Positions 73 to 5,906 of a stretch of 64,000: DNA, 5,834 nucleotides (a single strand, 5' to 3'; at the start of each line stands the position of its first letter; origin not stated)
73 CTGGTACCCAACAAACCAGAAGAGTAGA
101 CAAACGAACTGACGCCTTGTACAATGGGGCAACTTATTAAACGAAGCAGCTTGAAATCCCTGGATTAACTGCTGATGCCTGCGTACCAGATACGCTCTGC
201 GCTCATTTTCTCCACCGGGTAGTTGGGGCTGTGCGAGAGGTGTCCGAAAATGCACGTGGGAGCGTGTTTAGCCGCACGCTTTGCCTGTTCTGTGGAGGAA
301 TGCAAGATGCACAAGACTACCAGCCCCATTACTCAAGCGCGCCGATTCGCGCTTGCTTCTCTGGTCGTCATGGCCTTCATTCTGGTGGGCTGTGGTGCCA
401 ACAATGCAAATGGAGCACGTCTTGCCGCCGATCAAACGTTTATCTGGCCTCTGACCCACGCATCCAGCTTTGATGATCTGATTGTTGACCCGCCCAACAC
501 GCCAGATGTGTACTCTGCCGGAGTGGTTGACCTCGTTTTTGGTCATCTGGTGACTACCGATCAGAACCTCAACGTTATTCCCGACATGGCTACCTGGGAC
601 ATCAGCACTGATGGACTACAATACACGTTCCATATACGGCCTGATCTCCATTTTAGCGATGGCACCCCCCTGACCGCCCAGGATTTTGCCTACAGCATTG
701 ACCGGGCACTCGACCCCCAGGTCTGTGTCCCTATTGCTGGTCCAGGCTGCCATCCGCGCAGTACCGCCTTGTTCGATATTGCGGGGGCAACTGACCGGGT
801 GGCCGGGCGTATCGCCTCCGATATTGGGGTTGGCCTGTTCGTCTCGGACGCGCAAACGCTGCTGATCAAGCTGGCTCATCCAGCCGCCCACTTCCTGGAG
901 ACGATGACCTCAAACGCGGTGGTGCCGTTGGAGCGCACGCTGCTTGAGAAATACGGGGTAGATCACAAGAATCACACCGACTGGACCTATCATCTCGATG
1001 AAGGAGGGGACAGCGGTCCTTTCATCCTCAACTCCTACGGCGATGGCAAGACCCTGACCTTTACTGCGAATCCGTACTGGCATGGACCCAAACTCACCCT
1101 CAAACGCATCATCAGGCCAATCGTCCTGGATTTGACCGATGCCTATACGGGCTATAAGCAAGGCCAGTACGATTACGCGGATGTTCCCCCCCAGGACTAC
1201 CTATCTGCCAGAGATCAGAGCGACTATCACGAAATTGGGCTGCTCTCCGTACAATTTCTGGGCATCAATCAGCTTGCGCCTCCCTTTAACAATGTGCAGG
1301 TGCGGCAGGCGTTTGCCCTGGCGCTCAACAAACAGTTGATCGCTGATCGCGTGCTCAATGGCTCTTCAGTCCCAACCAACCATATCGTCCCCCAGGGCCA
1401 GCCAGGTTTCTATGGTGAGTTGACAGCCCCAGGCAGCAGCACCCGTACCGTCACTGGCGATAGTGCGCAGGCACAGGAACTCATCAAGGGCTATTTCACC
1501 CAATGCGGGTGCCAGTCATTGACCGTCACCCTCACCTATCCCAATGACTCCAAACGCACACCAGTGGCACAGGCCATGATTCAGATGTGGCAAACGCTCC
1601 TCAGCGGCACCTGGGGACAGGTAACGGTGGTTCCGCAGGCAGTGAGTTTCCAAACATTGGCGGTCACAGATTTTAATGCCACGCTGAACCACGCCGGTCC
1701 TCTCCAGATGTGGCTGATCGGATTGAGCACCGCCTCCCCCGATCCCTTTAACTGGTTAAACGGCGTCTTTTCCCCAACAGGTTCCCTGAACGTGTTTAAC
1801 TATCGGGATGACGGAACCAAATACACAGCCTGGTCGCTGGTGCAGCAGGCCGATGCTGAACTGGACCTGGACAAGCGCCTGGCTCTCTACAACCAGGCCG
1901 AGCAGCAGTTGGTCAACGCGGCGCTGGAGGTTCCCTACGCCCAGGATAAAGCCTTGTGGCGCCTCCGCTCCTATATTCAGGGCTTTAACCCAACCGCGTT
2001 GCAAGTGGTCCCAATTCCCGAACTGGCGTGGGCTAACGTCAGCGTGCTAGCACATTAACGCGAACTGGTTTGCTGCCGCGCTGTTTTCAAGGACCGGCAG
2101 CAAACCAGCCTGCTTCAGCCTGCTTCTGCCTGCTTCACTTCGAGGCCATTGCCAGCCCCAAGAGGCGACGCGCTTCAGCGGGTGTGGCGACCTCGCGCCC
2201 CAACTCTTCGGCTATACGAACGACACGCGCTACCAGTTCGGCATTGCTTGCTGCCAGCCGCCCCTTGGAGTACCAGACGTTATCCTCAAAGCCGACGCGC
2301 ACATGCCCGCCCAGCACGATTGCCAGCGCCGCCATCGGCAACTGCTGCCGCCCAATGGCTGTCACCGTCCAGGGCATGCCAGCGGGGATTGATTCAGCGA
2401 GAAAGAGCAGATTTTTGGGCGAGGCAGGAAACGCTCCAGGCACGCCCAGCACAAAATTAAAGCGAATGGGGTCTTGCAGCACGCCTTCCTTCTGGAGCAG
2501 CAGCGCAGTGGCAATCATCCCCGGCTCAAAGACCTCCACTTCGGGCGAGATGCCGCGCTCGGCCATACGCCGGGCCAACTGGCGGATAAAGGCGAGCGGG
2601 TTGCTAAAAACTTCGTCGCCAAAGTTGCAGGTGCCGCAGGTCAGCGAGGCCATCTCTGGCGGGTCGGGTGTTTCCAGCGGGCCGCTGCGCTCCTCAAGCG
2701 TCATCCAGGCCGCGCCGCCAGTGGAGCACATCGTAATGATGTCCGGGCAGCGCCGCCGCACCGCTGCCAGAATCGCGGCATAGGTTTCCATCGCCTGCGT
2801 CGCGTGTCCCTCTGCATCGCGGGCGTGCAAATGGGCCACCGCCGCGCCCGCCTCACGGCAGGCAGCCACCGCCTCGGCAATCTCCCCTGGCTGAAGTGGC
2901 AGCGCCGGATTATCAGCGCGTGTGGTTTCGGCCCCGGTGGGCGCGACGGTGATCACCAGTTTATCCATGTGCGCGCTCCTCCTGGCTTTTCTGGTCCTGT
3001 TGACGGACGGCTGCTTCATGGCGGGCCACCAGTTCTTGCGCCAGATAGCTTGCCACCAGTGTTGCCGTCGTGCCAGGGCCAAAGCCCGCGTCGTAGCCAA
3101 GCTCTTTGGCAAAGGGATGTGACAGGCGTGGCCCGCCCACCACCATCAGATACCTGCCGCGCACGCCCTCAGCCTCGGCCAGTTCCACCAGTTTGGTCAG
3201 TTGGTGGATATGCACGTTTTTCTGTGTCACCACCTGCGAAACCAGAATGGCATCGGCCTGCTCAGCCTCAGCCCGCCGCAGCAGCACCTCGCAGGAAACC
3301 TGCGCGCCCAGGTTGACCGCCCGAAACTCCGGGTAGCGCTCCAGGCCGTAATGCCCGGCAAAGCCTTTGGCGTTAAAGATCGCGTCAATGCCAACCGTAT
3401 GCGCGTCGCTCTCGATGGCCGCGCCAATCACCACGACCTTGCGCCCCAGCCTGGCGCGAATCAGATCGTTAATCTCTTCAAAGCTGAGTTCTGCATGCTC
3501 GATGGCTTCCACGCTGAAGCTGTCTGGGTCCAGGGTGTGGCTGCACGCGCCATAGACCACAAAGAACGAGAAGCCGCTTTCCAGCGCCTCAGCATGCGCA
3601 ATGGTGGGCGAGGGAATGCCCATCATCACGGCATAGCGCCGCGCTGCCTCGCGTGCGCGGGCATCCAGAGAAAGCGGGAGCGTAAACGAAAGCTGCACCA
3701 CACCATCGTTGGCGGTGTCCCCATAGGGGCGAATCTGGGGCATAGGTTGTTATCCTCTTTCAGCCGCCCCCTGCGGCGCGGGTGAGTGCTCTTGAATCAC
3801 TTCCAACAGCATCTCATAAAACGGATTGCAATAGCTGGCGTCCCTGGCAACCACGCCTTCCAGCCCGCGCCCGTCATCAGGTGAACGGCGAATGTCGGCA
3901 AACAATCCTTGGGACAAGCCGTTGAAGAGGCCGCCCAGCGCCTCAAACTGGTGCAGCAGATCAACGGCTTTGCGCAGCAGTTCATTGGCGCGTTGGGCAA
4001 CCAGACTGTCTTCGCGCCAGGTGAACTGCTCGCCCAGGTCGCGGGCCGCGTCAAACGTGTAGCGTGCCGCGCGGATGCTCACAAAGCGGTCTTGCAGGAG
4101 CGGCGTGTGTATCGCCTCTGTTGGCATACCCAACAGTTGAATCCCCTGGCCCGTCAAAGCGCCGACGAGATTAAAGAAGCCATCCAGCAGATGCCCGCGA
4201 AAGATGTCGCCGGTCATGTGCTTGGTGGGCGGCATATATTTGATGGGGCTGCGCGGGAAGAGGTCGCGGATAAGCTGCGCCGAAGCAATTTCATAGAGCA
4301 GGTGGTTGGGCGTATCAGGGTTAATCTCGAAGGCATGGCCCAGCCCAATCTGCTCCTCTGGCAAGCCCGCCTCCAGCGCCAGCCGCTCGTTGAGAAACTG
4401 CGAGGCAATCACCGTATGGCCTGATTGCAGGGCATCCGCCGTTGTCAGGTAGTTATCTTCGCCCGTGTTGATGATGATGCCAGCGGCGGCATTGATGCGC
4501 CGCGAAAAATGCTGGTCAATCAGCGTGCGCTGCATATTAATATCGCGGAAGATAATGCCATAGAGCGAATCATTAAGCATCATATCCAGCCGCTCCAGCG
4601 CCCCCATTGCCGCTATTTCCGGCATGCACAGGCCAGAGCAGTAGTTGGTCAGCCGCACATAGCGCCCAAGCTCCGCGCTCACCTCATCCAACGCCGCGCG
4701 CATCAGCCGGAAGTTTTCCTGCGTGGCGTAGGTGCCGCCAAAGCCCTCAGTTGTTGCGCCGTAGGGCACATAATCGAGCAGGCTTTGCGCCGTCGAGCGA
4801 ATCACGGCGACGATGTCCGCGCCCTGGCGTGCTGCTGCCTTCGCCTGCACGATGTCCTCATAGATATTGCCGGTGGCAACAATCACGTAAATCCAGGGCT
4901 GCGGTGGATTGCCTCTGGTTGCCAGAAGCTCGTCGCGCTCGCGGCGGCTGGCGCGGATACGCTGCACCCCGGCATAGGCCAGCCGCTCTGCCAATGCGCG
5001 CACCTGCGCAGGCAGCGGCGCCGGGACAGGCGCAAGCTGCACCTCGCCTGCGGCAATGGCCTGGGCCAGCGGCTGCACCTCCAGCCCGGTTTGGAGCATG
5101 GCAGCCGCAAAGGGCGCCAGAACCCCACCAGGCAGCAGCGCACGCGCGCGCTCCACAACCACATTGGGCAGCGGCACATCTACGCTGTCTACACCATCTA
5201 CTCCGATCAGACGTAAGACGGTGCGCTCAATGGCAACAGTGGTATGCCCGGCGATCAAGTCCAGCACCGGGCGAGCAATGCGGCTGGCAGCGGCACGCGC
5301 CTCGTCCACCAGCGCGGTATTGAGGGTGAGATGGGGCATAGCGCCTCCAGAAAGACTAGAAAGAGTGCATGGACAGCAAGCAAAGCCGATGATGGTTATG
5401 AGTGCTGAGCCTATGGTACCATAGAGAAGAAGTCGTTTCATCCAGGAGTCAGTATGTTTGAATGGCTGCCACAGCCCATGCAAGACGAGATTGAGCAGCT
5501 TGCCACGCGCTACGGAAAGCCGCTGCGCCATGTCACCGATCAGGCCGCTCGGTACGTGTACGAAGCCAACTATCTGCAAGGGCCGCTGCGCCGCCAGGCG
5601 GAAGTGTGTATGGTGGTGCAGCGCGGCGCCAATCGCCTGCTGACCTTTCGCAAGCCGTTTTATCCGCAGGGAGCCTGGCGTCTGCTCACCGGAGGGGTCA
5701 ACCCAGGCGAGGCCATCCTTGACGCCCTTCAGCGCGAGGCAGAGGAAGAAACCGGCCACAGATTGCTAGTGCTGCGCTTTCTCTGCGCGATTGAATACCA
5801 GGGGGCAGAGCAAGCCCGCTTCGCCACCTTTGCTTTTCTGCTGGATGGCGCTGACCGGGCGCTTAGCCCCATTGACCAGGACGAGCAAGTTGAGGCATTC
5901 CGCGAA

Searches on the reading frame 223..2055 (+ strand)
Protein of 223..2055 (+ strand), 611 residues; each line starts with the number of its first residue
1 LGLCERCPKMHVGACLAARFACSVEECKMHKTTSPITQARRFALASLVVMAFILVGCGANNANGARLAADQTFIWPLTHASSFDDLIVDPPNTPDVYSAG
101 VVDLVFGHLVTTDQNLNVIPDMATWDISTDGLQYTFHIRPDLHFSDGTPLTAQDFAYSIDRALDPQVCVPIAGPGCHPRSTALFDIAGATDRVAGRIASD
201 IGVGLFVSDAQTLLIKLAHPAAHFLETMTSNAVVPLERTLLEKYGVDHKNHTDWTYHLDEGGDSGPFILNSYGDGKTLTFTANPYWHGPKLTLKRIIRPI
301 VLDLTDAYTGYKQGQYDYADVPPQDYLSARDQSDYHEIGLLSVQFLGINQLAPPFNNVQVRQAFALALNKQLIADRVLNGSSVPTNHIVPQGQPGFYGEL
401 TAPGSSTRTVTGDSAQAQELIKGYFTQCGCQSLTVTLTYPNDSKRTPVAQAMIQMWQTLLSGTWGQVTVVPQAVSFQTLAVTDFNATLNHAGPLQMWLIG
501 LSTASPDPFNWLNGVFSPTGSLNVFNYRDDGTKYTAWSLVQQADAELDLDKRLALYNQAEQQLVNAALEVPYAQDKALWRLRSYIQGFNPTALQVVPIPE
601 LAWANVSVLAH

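Call 91: search_protein_families(library=pfam, proteins=[window:223-2055:+], max_evalue=0.00001)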
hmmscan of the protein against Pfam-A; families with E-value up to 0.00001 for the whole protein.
window:223-2055:+ (611 aa): 1 family
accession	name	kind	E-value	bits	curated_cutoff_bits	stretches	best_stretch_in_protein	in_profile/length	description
PF00496.27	SBP_bac_5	-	2.9e-59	201.5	32.4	1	118-521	2-366/368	Bacterial extracellular solute-binding proteins, family 5 Middle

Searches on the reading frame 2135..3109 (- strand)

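Call 91: search_protein_families(library=pfam, proteins=[window:2135-3109:-], max_evalue=0.00001)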
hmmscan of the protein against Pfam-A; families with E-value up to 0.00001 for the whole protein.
window:2135-3109:- (324 aa): 1 family
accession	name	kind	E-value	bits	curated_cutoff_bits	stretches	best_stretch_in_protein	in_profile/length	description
PF05853.18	BKACE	-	2.2e-107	358.9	24.8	1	50-319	1-274/274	beta-keto acid cleavage enzyme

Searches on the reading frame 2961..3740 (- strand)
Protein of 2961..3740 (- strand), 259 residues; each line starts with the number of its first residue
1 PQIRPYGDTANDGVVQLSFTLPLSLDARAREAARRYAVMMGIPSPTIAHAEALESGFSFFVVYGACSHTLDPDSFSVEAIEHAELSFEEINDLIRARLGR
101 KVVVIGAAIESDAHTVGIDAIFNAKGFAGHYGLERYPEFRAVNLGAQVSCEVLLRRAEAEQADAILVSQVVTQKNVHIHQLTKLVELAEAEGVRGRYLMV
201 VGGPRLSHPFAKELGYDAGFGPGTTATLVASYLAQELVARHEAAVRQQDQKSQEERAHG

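Call 91: search_protein_families(library=pfam, proteins=[window:2961-3740:-], max_evalue=0.00001)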
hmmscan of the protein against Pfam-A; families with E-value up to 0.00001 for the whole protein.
window:2961-3740:- (259 aa): 2 families
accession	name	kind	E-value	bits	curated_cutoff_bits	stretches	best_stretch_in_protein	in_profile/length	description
PF16554.10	OAM_dimer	-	6e-27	94.3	25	1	2-78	1-77/78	Dimerisation domain of d-ornithine 4,5-aminomutase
PF02310.24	B12-binding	-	6.8e-16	58.6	32.1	1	103-226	2-116/121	B12 binding domain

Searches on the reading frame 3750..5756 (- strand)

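Call 29: search_protein_families(library=pfam, proteins=[window:3750-5756:-], max_evalue=0.001)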
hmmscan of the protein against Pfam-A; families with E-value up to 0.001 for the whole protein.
window:3750-5756:- (668 aa): 1 family
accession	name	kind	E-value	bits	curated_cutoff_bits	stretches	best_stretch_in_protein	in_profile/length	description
PF09043.17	Lys-AminoMut_A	-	1.7e-242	805.8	25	1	143-649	1-508/508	D-Lysine 5,6-aminomutase TIM-barrel domain of alpha subunit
